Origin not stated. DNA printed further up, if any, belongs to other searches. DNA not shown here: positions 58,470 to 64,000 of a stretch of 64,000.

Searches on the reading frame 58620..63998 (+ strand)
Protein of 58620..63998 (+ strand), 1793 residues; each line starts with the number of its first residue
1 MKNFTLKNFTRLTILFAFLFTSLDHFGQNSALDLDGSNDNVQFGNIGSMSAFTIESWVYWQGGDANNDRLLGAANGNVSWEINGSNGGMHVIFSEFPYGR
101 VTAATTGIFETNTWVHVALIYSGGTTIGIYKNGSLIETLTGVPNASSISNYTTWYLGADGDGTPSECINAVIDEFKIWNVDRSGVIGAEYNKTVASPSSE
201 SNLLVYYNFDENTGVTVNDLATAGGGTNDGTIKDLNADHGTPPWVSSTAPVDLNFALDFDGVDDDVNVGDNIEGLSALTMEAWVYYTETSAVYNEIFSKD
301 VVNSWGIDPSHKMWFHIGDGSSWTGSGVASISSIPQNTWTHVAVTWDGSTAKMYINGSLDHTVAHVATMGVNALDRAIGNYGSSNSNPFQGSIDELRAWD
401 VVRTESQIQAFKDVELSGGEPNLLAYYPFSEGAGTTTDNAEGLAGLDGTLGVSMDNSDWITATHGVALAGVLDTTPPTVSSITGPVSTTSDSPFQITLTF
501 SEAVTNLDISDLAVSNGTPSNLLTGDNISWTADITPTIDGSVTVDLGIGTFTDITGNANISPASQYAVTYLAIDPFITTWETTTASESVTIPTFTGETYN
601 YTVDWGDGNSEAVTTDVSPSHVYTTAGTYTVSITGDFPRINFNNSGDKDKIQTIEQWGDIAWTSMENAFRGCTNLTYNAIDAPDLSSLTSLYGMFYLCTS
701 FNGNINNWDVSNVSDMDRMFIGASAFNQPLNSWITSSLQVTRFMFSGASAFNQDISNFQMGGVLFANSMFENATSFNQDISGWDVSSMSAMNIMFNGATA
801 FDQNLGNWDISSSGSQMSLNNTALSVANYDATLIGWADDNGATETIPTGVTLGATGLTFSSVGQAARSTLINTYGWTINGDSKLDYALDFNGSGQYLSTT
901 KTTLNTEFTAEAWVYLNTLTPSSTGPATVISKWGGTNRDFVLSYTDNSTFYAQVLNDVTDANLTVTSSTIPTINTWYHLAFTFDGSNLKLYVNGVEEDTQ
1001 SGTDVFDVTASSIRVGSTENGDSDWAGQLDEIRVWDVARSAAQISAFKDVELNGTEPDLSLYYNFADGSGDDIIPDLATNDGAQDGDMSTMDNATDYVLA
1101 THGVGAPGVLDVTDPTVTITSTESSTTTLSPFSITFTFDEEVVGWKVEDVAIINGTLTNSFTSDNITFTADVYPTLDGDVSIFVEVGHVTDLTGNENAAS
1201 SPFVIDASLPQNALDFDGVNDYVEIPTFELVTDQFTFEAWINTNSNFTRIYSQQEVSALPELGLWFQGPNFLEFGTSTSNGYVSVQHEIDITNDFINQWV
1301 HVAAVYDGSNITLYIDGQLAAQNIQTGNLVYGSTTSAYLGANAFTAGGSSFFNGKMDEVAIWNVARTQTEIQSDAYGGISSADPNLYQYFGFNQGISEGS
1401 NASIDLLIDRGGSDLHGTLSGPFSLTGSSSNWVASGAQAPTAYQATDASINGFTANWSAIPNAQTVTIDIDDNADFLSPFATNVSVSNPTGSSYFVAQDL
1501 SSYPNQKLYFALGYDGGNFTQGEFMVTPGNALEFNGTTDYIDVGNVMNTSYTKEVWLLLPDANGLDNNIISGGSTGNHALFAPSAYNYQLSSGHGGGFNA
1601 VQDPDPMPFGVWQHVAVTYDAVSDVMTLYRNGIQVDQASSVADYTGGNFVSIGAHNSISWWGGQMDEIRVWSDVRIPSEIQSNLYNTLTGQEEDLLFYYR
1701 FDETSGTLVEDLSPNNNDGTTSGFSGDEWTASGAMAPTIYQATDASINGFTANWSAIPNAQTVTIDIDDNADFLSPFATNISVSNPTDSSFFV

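Call 15: search_protein_families(library=pfam, proteins=[window:58620-63998:+], max_evalue=0.001)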
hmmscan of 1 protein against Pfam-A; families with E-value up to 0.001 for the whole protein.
window:58620-63998:+ (1793 aa): 8 families
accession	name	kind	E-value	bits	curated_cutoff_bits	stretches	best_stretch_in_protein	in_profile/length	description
PF13385.13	Laminin_G_3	-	1.7e-117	389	27.6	5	1217-1372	1-151/151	Concanavalin A-like lectin/glucanases superfamily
PF03382.20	DUF285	-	5e-46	155.8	25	2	663-774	1-111/120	Mycoplasma protein of unknown function, DUF285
PF19078.6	Big_12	-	7.5e-28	97.2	27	2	473-564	1-96/102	Bacterial Ig-like domain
PF00354.24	Pentaxin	-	1.3e-07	32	25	0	1286-1379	72-171/194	Pentaxin family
PF02210.31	Laminin_G_2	-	4.2e-07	30.9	22.9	0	1297-1361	53-123/126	Laminin G domain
PF18911.6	PKD_4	-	2.4e-06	28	27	1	595-634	31-67/85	PKD domain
PF22925.3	TS_C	-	1e-05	25.7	27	0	903-996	64-152/202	Trans-sialidase, C-terminal domain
PF00801.26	PKD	-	0.0003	21.2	23.5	0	593-634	25-64/80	PKD domain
